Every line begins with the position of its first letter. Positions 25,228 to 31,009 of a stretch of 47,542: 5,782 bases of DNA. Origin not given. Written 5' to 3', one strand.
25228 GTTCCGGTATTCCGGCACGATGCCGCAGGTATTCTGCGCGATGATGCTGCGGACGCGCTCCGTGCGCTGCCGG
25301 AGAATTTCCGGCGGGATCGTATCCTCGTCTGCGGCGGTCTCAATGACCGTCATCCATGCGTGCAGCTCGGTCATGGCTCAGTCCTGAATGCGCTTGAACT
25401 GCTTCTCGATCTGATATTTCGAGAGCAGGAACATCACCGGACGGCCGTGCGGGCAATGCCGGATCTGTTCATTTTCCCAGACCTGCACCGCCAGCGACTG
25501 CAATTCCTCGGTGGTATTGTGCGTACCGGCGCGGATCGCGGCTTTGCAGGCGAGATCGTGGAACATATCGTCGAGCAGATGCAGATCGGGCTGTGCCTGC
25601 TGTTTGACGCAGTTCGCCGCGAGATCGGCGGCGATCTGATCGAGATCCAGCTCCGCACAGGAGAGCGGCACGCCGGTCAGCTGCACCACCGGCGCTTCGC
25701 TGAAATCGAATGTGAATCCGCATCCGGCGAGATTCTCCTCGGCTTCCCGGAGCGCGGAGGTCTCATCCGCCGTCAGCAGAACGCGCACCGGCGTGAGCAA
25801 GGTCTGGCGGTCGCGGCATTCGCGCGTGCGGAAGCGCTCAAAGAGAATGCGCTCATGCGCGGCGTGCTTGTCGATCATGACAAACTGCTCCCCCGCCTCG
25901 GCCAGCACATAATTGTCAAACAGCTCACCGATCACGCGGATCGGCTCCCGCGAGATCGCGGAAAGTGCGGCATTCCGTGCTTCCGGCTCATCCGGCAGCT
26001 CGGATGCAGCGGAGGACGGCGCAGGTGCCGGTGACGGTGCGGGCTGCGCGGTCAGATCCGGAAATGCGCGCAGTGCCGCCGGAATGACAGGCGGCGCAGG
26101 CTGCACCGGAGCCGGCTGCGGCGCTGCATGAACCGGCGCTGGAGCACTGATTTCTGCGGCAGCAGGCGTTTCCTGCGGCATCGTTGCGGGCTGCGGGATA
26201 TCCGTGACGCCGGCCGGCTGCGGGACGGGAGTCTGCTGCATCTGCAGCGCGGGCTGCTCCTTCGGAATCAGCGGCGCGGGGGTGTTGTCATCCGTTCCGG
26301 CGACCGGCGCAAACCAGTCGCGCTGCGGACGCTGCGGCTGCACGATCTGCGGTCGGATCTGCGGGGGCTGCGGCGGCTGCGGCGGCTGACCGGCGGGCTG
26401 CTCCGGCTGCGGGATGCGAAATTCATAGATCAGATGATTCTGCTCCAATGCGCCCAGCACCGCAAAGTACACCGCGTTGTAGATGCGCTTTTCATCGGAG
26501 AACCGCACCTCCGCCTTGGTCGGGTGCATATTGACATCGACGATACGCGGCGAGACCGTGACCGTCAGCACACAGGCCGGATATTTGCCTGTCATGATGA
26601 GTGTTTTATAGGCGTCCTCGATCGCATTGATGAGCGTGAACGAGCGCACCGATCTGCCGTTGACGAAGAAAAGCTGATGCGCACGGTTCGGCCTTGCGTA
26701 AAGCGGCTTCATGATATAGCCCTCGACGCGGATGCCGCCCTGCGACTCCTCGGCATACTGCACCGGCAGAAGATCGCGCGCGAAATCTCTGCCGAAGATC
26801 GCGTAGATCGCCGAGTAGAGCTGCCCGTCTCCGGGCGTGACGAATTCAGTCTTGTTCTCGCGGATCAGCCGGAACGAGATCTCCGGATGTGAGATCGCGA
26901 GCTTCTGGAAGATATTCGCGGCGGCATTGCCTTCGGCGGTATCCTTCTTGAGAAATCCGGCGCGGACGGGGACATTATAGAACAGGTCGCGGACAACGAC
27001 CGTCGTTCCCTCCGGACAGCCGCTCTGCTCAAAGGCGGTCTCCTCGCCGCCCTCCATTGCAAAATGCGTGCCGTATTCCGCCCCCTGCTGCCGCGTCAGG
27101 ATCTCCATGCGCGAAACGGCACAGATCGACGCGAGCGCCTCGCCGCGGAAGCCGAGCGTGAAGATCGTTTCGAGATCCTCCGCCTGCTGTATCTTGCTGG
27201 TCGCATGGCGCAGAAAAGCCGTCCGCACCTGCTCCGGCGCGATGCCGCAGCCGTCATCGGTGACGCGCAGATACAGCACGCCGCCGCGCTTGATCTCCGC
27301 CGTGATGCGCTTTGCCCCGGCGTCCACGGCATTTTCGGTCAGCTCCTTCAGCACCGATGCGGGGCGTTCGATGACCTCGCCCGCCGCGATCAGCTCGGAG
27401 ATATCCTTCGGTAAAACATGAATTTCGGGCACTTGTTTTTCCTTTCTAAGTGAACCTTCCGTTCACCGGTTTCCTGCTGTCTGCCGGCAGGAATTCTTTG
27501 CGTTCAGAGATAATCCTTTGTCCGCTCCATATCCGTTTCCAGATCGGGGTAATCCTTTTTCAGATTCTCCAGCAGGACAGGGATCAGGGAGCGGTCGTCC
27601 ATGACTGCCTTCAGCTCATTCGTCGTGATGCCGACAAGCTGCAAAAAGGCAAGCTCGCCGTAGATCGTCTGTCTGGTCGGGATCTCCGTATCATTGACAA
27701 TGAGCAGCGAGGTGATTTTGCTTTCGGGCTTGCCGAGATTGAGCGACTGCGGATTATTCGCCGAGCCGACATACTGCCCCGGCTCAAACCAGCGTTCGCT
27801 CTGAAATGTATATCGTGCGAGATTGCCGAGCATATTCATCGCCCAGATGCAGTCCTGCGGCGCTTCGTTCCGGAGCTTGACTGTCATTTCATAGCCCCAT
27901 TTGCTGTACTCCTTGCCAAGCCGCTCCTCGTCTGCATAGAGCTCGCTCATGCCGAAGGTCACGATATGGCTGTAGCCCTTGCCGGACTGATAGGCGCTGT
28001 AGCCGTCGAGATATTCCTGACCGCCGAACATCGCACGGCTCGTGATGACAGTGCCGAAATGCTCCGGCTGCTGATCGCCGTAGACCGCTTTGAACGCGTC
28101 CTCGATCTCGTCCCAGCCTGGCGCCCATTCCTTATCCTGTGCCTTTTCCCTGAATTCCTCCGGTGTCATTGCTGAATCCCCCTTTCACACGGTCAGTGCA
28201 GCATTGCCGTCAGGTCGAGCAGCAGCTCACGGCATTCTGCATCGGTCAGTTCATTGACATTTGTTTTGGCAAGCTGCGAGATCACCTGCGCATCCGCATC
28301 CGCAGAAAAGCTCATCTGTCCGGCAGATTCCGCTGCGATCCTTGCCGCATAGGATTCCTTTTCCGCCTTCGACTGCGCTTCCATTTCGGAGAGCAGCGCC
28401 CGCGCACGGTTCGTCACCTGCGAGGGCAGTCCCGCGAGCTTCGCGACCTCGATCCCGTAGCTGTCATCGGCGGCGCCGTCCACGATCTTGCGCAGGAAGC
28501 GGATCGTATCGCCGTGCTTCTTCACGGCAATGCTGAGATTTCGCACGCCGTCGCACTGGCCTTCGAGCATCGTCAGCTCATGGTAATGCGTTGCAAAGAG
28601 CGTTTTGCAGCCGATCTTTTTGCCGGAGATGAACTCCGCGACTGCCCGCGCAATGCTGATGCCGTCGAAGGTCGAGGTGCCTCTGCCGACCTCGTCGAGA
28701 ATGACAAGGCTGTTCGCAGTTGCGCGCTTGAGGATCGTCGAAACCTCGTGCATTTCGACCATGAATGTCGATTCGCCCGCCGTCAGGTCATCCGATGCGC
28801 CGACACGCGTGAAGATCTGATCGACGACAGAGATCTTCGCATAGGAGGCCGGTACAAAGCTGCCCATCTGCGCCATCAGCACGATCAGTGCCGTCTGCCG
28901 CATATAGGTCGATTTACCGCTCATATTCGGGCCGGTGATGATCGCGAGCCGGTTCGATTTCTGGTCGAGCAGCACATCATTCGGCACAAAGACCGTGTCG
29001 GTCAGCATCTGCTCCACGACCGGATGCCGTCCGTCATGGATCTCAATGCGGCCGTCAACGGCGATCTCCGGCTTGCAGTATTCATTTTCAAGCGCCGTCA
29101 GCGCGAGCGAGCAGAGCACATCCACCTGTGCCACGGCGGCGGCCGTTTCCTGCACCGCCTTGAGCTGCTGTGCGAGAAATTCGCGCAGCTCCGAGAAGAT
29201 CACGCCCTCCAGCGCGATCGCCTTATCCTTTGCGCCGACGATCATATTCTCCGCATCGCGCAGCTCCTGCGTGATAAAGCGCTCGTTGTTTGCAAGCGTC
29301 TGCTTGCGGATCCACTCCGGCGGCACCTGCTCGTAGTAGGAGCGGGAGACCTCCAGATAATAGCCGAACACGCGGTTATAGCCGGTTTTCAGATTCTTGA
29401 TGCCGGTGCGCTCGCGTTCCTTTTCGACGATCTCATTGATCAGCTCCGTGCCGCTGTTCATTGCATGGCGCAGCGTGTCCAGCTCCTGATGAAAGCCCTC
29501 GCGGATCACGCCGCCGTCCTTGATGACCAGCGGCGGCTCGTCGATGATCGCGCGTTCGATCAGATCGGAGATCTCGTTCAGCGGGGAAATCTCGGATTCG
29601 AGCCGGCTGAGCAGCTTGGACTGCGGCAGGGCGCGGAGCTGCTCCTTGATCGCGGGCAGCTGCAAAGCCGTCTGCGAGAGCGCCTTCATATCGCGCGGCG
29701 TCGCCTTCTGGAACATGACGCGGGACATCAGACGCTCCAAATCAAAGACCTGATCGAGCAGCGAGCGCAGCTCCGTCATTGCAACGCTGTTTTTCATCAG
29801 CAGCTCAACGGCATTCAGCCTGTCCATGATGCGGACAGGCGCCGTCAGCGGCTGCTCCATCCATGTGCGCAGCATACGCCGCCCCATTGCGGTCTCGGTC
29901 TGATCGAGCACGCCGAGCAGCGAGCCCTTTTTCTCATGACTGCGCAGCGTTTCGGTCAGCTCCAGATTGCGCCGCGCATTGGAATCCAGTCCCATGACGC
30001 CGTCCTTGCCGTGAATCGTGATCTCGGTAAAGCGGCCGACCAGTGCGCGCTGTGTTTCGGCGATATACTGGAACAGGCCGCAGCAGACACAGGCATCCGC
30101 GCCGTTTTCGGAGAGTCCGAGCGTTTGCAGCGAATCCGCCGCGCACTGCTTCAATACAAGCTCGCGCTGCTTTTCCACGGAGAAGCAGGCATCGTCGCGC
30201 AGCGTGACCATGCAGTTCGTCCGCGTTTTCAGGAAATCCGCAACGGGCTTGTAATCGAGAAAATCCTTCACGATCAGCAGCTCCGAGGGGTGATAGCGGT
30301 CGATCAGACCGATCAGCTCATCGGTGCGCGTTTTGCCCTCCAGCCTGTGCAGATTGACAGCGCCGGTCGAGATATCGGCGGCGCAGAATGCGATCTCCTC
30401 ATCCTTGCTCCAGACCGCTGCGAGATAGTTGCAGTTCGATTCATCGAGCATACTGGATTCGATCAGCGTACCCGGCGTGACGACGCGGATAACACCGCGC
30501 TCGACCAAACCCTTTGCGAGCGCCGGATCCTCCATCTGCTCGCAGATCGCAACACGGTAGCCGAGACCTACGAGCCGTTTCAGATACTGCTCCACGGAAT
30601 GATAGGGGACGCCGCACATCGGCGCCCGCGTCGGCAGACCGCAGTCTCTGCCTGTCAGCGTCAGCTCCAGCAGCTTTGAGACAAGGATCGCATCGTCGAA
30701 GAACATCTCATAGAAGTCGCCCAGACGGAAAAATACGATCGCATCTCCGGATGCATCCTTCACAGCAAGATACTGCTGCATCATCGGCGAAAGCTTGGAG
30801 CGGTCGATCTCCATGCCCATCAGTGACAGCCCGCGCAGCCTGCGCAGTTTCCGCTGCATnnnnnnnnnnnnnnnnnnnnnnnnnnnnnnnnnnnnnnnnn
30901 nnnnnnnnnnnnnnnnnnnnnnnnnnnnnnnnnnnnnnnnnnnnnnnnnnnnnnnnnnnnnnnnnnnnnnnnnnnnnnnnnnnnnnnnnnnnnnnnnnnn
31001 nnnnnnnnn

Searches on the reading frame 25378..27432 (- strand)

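Call 61: search_protein_families(library=pfam, proteins=[window:25378-27432:-], max_evalue=0.001)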
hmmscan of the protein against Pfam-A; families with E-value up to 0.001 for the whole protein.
window:25378-27432:- (684 aa): 4 families
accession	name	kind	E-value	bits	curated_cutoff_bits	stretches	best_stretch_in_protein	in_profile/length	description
PF01119.25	DNA_mis_repair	-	1.1e-35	122.3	26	1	209-329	1-118/119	DNA mismatch repair protein, C-terminal domain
PF08676.16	MutL_C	-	3.3e-27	95.4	25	1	502-638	2-141/142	MutL C terminal dimerisation domain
PF13589.12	HATPase_c_3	-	2.8e-09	37.6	25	1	25-125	4-104/137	Histidine kinase-, DNA gyrase B-, and HSP90-like ATPase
PF02518.31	HATPase_c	-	7.8e-09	36.4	26.4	1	22-78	4-63/111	Histidine kinase-, DNA gyrase B-, and HSP90-like ATPase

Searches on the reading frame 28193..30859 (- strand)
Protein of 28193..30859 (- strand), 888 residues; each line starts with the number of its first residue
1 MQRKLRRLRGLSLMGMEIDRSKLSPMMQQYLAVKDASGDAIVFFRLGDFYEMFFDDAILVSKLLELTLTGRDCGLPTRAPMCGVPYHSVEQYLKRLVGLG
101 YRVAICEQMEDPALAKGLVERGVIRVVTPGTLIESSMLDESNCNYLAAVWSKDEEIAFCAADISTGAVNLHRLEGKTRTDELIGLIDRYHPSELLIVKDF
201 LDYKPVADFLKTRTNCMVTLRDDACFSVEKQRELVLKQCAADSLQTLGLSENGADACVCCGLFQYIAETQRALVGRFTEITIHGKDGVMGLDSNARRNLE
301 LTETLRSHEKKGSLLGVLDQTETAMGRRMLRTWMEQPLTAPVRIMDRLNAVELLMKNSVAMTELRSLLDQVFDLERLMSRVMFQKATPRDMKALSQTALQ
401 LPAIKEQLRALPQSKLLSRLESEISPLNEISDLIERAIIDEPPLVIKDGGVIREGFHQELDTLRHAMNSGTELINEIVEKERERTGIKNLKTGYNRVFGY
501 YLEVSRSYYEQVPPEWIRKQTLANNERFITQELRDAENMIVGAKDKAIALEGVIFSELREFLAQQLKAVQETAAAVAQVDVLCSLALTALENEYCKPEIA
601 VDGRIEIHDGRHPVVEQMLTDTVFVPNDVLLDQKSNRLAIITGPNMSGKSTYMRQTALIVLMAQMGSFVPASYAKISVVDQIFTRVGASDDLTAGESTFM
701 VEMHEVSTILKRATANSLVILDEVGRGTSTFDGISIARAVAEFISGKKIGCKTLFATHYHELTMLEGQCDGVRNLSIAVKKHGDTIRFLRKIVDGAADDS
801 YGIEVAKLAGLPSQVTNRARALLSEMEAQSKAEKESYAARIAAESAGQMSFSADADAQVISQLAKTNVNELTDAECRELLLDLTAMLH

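Call 61: search_protein_families(library=pfam, proteins=[window:28193-30859:-], max_evalue=0.001)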
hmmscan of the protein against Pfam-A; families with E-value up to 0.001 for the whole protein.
window:28193-30859:- (888 aa): 5 families
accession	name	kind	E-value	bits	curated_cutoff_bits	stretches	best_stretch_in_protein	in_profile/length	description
PF00488.27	MutS_V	-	1.1e-84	283.6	30.2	1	640-827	2-188/188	MutS domain V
PF05192.23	MutS_III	-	1.6e-52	179.1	34.1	1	294-586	1-194/194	MutS domain III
PF01624.25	MutS_I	-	6.7e-43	145.9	20.6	1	25-135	2-112/113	MutS domain I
PF05190.23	MutS_IV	-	1.3e-28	99.6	22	1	455-545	1-91/92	MutS family domain IV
PF05188.22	MutS_II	-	2e-15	57.8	25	1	144-274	1-129/133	MutS domain II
